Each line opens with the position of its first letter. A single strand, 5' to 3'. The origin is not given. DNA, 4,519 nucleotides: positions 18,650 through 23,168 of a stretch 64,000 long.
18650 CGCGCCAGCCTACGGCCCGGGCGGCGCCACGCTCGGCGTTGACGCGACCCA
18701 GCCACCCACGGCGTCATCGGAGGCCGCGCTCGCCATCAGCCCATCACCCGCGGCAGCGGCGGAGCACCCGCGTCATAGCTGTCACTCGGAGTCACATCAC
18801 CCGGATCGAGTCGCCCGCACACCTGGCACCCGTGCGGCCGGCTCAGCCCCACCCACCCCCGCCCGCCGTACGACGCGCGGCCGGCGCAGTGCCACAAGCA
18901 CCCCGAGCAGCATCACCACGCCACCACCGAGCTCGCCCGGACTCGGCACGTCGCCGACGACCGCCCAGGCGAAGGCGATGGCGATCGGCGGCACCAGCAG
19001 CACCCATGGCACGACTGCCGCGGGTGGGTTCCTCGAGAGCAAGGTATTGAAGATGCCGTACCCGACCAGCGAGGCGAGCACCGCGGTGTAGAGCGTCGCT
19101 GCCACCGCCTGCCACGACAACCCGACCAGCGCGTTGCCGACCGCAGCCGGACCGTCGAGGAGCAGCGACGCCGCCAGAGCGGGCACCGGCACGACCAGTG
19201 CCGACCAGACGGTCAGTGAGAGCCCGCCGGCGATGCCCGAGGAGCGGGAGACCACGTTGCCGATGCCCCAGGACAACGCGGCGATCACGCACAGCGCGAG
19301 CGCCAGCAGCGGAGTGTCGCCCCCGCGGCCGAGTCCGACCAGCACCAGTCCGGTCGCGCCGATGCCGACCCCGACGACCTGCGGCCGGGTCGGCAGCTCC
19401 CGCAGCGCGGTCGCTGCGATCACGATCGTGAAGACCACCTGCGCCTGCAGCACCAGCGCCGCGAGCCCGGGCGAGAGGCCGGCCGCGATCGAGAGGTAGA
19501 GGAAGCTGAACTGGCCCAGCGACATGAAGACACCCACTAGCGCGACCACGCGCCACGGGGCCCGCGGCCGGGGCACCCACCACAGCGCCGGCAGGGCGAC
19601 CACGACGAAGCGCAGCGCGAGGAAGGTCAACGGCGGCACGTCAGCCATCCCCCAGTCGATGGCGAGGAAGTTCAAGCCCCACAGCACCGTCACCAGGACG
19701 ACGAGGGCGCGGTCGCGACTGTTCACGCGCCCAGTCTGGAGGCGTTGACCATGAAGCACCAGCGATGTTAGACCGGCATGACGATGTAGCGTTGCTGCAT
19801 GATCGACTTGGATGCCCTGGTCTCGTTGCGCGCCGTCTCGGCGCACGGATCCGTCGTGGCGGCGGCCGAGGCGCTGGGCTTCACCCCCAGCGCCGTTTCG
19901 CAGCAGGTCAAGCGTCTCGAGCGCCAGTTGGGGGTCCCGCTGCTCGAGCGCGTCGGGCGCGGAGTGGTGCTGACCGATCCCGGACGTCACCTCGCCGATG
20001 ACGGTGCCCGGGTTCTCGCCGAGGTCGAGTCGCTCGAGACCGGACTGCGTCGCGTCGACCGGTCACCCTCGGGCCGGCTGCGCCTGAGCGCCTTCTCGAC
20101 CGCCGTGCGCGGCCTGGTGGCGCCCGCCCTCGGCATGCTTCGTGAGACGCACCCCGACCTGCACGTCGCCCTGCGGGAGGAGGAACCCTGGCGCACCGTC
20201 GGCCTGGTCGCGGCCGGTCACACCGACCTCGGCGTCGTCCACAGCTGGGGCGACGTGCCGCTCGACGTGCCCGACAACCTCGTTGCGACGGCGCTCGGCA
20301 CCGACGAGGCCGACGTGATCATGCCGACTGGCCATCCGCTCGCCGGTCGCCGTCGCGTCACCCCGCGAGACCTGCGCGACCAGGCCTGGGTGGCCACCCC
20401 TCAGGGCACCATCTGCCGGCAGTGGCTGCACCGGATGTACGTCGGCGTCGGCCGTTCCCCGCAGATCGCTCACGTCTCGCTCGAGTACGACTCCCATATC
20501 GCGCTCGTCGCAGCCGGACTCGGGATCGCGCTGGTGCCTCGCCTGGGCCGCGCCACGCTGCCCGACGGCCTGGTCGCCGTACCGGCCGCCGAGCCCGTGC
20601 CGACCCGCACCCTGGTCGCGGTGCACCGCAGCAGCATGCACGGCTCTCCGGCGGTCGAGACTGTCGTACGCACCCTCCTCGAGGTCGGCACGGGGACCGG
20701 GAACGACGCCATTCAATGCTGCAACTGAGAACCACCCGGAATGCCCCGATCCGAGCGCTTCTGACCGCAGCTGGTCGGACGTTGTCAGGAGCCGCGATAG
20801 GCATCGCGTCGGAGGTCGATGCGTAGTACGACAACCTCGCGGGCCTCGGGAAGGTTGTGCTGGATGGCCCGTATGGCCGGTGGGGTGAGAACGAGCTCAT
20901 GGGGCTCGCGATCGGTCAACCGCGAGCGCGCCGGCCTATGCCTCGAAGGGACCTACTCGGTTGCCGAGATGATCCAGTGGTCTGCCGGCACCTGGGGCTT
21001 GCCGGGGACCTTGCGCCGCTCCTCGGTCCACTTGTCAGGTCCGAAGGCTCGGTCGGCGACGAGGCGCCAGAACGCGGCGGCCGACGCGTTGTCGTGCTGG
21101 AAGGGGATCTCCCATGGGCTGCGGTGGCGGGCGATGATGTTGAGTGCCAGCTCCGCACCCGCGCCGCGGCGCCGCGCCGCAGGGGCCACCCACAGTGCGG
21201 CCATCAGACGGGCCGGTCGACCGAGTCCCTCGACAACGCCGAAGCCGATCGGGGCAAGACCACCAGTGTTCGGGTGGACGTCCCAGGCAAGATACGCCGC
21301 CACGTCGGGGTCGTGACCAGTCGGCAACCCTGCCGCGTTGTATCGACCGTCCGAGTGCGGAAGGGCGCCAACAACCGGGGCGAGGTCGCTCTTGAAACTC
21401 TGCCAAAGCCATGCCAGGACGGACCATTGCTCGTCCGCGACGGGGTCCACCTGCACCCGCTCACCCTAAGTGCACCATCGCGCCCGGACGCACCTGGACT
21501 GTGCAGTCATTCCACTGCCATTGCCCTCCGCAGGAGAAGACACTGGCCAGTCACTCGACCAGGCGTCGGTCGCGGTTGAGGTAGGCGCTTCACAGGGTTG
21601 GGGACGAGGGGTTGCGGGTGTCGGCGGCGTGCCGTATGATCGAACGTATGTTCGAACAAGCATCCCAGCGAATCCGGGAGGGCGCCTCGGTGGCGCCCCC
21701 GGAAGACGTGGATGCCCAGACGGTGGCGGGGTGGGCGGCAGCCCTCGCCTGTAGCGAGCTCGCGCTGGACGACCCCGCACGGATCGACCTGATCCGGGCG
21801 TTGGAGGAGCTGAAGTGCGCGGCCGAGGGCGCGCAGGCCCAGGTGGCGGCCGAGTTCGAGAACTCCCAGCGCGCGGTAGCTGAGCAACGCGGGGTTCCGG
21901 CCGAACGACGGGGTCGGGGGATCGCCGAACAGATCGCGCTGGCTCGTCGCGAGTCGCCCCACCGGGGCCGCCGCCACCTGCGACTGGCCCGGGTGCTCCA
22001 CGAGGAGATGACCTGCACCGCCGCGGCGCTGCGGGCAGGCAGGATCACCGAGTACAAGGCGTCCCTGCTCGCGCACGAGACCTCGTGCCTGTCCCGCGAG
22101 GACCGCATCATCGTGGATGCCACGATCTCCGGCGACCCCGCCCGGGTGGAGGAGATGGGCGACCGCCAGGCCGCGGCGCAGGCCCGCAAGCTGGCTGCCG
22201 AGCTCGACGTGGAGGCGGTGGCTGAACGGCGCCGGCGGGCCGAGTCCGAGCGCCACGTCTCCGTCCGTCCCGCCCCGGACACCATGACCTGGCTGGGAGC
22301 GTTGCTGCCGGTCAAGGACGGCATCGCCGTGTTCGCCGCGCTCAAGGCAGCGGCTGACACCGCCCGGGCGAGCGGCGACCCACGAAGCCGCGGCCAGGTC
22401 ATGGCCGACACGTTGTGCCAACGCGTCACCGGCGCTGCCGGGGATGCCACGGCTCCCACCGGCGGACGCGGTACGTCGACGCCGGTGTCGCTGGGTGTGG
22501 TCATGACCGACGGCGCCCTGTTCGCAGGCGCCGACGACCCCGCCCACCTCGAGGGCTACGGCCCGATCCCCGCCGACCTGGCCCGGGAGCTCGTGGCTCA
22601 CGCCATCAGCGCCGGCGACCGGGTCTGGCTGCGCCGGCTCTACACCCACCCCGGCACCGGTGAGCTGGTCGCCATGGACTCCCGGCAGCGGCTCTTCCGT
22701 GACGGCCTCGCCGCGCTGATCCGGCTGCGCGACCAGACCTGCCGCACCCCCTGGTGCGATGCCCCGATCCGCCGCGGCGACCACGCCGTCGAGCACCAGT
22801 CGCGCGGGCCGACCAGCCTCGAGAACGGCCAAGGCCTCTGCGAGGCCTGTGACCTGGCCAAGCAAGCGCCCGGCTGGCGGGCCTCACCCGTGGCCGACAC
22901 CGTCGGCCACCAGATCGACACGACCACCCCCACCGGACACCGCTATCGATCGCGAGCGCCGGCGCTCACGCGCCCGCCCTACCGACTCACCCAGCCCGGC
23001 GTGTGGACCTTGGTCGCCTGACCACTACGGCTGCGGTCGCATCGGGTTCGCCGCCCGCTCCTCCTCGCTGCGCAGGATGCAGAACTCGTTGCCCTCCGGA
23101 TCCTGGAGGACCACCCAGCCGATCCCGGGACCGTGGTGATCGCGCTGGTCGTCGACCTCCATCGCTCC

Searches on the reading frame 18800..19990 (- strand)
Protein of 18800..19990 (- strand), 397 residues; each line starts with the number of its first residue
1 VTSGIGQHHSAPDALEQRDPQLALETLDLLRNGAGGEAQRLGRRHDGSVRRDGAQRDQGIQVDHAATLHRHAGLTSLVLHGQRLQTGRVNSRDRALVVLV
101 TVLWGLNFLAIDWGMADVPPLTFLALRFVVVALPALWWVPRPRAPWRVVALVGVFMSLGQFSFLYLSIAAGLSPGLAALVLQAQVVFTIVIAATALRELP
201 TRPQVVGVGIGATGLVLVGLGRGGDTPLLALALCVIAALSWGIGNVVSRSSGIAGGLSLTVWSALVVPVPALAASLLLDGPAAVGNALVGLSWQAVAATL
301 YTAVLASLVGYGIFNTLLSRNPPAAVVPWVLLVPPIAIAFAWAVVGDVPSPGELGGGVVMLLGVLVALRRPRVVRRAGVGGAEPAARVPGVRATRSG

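Call 101: search_protein_families(library=pfam, proteins=[window:18800-19990:-], max_evalue=0.0001)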
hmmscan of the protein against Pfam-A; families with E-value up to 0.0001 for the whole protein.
window:18800-19990:- (397 aa): 1 family
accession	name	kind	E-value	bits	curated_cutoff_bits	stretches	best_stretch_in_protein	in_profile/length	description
PF00892.27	EamA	-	2.3e-23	83.4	28.2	2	96-218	6-133/135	EamA-like transporter family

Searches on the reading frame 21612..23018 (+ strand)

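Call 101: search_protein_families(library=pfam, proteins=[window:21612-23018:+], max_evalue=0.0001)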
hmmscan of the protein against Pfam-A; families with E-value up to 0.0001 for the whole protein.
window:21612-23018:+ (469 aa): 1 family
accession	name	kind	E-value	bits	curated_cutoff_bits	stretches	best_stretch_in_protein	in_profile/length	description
PF02720.22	DUF222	-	5.2e-19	69.1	24.4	1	73-374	9-306/306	Domain of unknown function (DUF222)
